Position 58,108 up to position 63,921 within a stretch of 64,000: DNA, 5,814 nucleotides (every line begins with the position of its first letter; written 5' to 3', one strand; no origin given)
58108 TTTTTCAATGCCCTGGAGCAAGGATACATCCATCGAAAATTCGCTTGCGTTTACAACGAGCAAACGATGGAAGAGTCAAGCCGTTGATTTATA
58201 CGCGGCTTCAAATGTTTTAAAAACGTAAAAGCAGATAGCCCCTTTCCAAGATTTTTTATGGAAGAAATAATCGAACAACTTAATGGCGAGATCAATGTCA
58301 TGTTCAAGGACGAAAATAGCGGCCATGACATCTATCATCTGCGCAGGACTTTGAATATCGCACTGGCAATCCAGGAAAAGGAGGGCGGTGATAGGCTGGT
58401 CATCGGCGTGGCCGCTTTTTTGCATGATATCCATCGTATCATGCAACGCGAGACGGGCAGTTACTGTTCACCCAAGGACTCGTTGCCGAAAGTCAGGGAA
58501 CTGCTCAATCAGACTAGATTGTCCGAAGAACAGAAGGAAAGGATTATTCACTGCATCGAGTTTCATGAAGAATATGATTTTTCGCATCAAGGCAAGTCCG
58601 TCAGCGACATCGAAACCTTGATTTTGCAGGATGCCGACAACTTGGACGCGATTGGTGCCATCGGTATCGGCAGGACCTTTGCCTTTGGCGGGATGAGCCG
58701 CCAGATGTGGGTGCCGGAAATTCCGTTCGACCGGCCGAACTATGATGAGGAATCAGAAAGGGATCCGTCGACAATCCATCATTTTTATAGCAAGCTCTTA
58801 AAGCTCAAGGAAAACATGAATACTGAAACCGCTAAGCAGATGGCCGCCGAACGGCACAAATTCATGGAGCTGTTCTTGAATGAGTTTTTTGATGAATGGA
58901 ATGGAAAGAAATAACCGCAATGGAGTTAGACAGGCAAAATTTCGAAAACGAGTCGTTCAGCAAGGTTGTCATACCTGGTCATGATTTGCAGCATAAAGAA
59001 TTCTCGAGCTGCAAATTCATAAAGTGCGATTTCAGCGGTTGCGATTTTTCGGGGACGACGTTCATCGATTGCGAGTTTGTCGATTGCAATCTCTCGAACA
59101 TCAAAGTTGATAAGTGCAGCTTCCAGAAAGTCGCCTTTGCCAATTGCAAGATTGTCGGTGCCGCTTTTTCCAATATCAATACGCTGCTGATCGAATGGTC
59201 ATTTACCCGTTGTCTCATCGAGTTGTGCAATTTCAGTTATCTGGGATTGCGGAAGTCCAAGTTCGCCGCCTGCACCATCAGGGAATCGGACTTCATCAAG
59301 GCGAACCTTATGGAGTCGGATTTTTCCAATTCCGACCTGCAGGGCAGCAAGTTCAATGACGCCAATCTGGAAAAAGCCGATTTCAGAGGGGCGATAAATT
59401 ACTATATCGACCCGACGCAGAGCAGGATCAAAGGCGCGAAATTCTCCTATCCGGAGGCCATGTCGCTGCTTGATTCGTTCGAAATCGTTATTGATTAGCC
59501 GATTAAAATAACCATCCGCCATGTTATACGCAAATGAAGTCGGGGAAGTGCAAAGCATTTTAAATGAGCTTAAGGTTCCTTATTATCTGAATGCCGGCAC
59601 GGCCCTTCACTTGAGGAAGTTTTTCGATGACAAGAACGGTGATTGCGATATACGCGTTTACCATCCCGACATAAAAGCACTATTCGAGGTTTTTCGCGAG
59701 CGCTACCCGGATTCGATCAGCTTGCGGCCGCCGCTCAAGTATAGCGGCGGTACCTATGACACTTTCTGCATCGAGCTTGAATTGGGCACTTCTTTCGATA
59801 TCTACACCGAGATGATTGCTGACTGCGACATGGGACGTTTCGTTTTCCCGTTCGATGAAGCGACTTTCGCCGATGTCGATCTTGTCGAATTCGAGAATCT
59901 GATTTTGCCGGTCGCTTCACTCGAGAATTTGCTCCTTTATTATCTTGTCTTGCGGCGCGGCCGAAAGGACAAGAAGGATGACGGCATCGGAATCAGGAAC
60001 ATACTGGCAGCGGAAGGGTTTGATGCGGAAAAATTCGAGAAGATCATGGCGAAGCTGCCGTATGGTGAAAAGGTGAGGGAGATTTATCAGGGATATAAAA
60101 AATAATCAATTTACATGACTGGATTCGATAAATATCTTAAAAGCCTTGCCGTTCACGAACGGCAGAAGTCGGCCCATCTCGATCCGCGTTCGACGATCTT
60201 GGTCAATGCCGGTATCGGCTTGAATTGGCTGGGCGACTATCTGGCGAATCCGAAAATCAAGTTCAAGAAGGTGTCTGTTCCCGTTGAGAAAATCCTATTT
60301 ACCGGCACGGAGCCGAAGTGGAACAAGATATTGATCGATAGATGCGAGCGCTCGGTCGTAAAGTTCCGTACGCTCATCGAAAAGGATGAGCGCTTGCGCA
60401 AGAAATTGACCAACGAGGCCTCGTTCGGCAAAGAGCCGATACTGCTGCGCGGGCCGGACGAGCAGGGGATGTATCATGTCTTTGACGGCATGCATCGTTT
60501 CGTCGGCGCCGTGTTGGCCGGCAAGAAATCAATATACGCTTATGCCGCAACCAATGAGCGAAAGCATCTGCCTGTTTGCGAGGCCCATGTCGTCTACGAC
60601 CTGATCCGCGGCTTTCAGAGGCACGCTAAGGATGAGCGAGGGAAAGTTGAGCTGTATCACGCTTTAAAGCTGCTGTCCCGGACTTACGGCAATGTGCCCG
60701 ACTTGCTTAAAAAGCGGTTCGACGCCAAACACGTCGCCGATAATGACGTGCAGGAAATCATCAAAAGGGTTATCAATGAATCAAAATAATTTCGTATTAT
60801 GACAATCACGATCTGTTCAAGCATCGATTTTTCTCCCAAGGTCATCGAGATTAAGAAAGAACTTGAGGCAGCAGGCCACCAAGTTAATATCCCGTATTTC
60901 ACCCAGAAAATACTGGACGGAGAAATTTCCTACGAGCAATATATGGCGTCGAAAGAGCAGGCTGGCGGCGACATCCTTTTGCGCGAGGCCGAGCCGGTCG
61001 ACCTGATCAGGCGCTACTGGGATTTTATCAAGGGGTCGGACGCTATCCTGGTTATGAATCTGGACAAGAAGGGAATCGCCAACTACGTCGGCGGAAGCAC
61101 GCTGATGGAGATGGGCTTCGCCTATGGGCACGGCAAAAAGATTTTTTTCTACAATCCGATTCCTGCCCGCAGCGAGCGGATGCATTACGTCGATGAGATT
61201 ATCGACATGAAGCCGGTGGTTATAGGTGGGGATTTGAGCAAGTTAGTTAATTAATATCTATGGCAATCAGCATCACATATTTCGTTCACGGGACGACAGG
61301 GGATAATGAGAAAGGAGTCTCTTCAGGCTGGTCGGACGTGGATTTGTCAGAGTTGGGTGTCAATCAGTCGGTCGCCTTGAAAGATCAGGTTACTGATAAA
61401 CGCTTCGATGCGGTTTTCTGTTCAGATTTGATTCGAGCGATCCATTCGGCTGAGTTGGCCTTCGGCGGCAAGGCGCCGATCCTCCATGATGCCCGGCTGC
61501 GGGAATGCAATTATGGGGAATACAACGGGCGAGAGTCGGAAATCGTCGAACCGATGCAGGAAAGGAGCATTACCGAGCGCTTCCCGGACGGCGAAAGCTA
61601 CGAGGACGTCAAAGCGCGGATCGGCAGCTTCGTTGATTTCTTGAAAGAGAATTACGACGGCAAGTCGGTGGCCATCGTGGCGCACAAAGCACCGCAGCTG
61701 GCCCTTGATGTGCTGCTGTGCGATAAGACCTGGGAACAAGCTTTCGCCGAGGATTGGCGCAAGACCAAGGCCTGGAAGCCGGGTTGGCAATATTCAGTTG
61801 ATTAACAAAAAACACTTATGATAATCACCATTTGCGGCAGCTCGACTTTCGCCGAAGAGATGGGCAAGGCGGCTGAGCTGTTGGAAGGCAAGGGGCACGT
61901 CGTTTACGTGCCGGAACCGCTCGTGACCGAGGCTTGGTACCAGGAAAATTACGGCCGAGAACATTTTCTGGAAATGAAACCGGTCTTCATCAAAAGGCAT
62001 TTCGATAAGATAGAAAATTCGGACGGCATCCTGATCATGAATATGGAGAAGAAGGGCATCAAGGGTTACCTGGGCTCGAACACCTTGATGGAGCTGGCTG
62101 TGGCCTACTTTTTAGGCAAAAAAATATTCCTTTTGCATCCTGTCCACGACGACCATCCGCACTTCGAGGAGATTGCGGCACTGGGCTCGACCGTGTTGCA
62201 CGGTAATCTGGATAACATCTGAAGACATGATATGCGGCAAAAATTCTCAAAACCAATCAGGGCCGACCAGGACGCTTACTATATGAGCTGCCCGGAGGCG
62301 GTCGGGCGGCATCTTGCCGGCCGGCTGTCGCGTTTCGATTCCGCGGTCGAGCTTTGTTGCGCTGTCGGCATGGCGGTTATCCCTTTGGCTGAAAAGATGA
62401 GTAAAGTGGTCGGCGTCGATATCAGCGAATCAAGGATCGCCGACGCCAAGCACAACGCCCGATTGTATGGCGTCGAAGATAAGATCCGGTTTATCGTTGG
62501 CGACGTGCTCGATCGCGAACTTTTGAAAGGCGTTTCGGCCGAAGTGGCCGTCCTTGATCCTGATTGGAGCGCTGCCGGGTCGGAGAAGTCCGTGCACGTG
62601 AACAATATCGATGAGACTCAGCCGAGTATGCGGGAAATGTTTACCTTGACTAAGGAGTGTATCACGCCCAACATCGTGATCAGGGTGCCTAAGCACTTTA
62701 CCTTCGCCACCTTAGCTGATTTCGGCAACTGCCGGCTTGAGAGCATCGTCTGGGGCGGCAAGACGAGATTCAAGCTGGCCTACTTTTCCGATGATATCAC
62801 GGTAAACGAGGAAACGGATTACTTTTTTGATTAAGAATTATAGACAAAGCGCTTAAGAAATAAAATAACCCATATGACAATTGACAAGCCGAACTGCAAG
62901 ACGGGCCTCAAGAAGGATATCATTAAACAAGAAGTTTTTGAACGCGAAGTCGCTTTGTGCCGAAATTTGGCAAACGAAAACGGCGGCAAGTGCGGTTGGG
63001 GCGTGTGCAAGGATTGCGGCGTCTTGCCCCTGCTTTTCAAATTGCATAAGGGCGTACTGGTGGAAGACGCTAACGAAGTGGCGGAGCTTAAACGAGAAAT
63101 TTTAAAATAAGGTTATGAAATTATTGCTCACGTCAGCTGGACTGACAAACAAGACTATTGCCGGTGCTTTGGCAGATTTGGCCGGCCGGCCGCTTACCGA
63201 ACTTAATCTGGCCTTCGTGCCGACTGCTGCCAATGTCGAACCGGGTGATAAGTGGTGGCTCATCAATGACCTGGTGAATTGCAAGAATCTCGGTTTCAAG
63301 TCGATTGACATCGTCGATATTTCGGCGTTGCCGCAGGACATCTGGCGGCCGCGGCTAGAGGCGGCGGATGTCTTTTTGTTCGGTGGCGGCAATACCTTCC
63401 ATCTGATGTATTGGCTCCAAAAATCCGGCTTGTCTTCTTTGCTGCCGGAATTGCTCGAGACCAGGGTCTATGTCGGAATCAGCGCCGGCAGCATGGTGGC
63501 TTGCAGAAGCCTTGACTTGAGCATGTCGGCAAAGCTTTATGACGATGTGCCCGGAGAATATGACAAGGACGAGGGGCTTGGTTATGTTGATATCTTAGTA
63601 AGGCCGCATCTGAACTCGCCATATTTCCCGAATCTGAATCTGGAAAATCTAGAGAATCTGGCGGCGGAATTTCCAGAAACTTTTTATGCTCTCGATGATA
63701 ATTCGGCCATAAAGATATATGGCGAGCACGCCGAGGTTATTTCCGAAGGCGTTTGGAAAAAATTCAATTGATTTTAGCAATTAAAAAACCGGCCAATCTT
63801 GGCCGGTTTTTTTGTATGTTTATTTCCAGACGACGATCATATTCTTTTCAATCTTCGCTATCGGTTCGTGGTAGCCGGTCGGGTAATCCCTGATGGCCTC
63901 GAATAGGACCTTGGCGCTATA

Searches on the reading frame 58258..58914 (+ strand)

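Call 46: search_protein_families(library=pfam, proteins=[window:58258-58914:+], max_evalue=0.001)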
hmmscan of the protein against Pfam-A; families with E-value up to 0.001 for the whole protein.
window:58258-58914:+ (218 aa): 1 family
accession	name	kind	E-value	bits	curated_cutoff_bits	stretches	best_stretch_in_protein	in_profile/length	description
PF01966.28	HD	-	6.1e-10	39.8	22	1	25-131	2-115/116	HD domain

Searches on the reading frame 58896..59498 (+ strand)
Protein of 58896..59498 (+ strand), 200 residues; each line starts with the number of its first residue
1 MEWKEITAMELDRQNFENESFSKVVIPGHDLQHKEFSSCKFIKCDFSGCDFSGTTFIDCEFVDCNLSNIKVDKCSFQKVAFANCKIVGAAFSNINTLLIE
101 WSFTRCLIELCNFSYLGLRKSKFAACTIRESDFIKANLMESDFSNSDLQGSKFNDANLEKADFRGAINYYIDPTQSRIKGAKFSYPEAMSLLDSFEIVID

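Call 46: search_protein_families(library=pfam, proteins=[window:58896-59498:+], max_evalue=0.001)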
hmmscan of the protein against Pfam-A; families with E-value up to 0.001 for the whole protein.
window:58896-59498:+ (200 aa): 5 families
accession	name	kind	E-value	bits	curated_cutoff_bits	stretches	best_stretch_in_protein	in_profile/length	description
PF13599.13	Pentapeptide_4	-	4.8e-29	100.7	38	3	35-113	2-78/78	Pentapeptide repeat region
PF00805.28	Pentapeptide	-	1.9e-20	72.5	20.2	3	141-166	1-26/40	Pentapeptide repeats (8 copies)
PF13576.12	Pentapeptide_3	-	3.9e-12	46.6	27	1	36-68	1-35/48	Pentapeptide repeats (9 copies)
PF23894.2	LD_SV2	-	4.1e-08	33.9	29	1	101-153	40-92/92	SV2A/B/C luminal domain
PF25296.1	Decapeptide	-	0.00082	19.6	45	0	112-163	21-72/74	Decapeptide repeat region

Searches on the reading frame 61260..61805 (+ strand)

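Call 48: search_protein_families(library=pfam, proteins=[window:61260-61805:+], max_evalue=0.001)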
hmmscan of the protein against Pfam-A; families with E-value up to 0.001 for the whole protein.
window:61260-61805:+ (181 aa): 1 family
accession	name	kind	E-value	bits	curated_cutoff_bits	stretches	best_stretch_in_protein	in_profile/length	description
PF00300.27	His_Phos_1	-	2.4e-31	109.4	21.7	1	10-149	6-154/194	Histidine phosphatase superfamily (branch 1)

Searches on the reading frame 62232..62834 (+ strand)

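Call 48: search_protein_families(library=pfam, proteins=[window:62232-62834:+], max_evalue=0.001)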
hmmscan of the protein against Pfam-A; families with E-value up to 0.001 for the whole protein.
window:62232-62834:+ (200 aa): 6 families
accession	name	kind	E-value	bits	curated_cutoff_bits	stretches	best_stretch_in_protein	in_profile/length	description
PF09445.16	Methyltransf_15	-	1.2e-12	48.2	22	1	39-165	5-134/165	RNA cap guanine-N2 methyltransferase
PF13847.12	Methyltransf_31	-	2.2e-08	34.4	27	1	39-141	8-102/145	Methyltransferase domain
PF13649.12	Methyltransf_25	-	7.8e-08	33.3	27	1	39-97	2-60/97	Methyltransferase domain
PF01170.24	UPF0020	-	9.3e-05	22.6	22.3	1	53-113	73-132/197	RMKL-like, methyltransferase domain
PF08241.18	Methyltransf_11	-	0.00018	22.5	21.2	1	40-94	2-53/95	Methyltransferase domain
PF08242.18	Methyltransf_12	-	0.00032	21.8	30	1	40-97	2-63/98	Methyltransferase domain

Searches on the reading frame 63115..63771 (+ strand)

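Call 48: search_protein_families(library=pfam, proteins=[window:63115-63771:+], max_evalue=0.001)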
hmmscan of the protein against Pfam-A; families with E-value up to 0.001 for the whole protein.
window:63115-63771:+ (218 aa): 1 family
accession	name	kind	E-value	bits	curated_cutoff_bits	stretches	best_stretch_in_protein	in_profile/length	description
PF03575.23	Peptidase_S51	-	2.1e-26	93.3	23.9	1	3-209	1-206/206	Peptidase family S51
